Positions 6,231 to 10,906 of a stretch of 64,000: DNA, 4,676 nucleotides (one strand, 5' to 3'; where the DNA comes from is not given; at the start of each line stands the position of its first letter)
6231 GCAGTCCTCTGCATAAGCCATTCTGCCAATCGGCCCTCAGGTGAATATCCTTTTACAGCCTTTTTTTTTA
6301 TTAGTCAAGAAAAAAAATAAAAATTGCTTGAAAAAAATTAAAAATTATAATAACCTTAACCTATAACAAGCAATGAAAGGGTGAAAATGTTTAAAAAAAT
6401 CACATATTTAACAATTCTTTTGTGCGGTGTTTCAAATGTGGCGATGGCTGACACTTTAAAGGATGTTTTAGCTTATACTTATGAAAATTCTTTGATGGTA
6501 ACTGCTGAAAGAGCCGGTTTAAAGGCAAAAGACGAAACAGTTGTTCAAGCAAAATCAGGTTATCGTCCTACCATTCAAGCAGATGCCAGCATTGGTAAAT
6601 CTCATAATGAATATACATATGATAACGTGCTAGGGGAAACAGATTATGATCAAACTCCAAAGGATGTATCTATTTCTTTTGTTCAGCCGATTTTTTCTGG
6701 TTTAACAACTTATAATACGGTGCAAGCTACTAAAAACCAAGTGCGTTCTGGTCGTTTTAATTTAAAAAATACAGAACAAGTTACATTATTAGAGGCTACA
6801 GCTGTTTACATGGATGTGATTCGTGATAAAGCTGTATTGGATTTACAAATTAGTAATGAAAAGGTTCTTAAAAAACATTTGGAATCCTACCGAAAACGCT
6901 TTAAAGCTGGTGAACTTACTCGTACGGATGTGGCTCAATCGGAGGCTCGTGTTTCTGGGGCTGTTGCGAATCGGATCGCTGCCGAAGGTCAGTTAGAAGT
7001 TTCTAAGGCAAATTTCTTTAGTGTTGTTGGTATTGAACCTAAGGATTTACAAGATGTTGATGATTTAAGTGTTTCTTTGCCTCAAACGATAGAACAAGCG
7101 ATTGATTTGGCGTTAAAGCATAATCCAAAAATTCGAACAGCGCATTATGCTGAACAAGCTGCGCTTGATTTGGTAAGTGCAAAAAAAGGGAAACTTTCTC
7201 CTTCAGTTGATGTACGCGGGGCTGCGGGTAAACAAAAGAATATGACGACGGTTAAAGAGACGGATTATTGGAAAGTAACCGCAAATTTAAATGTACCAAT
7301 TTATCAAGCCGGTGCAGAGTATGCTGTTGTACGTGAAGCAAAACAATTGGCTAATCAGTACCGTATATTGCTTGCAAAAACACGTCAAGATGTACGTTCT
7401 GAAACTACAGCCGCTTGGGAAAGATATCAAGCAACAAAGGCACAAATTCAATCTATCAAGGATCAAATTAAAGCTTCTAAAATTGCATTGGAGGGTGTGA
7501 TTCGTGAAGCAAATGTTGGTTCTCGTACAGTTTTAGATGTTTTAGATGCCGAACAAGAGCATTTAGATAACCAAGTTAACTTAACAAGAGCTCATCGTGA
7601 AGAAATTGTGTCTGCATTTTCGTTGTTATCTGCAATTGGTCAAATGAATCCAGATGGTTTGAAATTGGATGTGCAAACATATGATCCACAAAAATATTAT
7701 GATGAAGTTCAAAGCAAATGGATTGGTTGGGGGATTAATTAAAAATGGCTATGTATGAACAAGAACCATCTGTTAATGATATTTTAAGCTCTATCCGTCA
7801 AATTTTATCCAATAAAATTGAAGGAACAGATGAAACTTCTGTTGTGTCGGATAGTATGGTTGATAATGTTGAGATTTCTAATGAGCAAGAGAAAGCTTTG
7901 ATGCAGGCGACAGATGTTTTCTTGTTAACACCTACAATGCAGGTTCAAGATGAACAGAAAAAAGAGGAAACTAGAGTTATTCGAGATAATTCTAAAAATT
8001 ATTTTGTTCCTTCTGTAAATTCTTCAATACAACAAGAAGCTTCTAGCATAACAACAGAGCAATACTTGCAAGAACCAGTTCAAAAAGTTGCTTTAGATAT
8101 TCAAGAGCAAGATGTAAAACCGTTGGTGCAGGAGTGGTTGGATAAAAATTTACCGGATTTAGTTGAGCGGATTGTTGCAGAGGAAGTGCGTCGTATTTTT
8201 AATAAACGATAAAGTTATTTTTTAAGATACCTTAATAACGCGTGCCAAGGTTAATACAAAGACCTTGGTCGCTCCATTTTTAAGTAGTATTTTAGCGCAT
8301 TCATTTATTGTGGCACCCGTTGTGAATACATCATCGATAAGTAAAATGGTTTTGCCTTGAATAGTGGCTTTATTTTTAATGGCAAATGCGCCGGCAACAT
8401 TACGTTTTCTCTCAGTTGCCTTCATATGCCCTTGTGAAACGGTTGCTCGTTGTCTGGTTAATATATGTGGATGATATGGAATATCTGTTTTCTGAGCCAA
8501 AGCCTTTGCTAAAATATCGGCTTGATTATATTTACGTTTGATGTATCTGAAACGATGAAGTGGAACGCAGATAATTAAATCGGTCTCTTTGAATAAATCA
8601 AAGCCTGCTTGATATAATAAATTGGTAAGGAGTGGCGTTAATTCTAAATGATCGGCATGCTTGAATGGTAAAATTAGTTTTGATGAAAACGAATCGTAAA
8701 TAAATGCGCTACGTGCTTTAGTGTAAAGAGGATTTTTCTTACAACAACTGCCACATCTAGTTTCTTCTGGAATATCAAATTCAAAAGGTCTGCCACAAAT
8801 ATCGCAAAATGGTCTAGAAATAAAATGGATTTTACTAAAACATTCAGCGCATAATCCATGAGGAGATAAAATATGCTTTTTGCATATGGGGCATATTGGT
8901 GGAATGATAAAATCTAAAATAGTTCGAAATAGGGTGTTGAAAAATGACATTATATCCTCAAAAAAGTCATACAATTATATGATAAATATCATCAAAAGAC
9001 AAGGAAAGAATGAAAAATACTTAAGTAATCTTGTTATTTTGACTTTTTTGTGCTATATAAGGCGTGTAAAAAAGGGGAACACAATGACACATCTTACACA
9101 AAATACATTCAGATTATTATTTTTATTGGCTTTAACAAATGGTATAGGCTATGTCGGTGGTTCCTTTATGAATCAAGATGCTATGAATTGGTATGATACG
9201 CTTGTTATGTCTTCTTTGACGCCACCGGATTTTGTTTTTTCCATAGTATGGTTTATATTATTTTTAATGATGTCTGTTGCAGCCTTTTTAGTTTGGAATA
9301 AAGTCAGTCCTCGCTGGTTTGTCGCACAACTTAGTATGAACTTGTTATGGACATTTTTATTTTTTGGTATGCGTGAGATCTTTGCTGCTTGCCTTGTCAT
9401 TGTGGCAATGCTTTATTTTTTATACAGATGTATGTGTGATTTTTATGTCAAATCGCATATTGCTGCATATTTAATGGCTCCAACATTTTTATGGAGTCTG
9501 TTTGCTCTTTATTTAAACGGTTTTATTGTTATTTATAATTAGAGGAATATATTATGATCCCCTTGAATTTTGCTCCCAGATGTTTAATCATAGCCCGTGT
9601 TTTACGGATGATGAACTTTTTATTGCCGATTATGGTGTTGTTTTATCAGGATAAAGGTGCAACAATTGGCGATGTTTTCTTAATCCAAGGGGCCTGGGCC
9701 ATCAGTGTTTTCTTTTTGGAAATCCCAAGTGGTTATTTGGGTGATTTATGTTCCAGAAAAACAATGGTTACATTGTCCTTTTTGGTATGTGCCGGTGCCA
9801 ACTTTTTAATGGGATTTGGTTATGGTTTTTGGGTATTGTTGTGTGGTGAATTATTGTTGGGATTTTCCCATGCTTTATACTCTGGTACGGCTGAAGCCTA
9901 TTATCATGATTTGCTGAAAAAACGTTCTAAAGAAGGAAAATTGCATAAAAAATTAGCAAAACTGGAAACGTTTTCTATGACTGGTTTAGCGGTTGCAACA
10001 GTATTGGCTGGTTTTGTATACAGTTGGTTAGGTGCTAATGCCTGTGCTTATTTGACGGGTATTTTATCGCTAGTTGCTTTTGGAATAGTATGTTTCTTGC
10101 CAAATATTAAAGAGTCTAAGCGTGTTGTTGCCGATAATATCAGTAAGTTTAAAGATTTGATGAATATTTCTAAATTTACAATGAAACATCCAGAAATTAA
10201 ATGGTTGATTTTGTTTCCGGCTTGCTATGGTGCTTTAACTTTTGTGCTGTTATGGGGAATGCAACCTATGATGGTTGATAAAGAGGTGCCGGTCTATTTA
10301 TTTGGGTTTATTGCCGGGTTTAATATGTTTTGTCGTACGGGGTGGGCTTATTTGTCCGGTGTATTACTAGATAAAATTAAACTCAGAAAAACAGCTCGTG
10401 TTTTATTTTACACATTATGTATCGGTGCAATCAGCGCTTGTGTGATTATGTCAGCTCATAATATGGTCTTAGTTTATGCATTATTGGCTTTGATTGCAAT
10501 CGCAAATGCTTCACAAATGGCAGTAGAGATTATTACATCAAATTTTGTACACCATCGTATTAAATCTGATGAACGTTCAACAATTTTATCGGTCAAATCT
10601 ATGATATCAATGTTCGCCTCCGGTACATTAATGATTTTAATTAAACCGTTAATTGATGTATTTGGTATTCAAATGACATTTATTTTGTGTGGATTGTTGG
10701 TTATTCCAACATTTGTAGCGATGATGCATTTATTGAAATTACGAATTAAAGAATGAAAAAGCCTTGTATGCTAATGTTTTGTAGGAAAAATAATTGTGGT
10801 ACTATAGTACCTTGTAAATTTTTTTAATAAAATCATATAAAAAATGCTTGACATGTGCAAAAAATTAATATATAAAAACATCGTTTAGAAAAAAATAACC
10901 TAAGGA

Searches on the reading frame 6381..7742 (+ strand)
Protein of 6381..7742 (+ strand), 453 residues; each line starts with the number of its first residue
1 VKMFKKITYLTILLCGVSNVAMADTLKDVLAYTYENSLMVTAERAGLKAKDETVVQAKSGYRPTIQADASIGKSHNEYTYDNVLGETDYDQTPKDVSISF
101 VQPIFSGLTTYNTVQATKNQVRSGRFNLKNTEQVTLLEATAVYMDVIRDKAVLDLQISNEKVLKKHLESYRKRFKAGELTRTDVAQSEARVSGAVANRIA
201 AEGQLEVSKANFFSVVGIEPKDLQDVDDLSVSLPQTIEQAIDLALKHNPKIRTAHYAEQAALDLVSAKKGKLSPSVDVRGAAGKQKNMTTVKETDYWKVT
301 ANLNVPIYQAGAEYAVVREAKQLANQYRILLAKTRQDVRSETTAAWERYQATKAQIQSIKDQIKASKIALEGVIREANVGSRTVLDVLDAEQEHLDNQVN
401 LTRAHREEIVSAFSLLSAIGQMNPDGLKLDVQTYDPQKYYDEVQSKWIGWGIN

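Call 14: search_protein_families(library=pfam, proteins=[window:6381-7742:+], max_evalue=0.001)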
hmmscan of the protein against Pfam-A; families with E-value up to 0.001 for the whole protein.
window:6381-7742:+ (453 aa): 1 family
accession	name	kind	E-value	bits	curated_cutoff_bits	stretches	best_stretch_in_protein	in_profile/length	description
PF02321.23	OEP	-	6.3e-53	179.8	22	2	238-419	2-186/187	Outer membrane efflux protein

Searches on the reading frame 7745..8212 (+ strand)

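Call 15: search_protein_families(library=pfam, proteins=[window:7745-8212:+], max_evalue=0.001)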
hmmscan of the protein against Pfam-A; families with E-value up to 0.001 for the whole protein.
window:7745-8212:+ (155 aa): 1 family
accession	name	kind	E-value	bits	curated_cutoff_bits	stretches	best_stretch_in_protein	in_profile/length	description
PF10691.14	DUF2497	-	2.4e-12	47.5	27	1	92-152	13-74/75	Protein of unknown function (DUF2497)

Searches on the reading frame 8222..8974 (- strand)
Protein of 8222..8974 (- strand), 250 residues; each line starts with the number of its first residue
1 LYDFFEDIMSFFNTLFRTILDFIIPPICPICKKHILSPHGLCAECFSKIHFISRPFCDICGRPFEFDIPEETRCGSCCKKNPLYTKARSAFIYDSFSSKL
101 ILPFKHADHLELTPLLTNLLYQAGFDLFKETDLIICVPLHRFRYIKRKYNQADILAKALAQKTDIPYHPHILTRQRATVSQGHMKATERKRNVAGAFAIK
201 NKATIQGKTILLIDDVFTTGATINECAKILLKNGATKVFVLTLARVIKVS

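Call 14: search_protein_families(library=pfam, proteins=[window:8222-8974:-], max_evalue=0.001)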
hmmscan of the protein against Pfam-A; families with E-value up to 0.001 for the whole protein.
window:8222-8974:- (250 aa): 2 families
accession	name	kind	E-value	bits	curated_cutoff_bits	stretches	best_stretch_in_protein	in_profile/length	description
PF18912.6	DZR_2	-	4.3e-14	52.5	27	1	19-77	1-55/56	Double zinc ribbon domain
PF00156.33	Pribosyltran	-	1.7e-07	31.1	26.3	1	155-244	43-124/158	Phosphoribosyl transferase domain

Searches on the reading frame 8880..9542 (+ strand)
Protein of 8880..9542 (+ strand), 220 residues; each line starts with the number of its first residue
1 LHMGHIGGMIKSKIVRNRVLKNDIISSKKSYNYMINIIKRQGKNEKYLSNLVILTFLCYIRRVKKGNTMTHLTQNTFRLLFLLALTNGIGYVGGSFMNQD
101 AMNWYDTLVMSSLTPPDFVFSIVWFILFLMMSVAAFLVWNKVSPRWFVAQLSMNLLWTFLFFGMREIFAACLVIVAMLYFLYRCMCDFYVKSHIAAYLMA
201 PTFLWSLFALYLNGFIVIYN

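Call 15: search_protein_families(library=pfam, proteins=[window:8880-9542:+], max_evalue=0.001)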
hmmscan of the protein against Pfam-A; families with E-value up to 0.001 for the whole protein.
window:8880-9542:+ (220 aa): 1 family
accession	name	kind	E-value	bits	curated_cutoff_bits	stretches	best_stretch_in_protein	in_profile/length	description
PF03073.20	TspO_MBR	-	3.6e-30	105.1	24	1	83-216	2-143/145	TspO/MBR family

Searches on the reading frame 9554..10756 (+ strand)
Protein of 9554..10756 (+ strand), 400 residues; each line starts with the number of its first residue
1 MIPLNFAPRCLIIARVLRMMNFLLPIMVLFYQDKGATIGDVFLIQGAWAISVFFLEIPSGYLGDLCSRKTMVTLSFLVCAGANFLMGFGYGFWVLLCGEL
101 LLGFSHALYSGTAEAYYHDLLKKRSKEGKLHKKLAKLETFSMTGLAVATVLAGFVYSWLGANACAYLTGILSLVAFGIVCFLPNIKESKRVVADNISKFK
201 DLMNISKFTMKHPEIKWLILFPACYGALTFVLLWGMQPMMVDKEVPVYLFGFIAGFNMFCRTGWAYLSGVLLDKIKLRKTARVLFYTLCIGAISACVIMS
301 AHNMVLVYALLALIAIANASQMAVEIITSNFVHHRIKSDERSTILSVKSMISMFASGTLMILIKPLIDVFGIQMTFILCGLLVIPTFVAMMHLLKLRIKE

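Call 14: search_protein_families(library=pfam, proteins=[window:9554-10756:+], max_evalue=0.001)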
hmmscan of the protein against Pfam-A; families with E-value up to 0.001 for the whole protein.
window:9554-10756:+ (400 aa): 2 families
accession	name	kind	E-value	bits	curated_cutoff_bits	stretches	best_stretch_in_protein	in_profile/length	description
PF07690.21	MFS_1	-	3.9e-27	95.5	33.4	1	20-355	12-342/347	Major Facilitator Superfamily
PF05977.19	MFS_3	-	2.4e-06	26.7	27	1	39-335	45-343/524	Transmembrane secretion effector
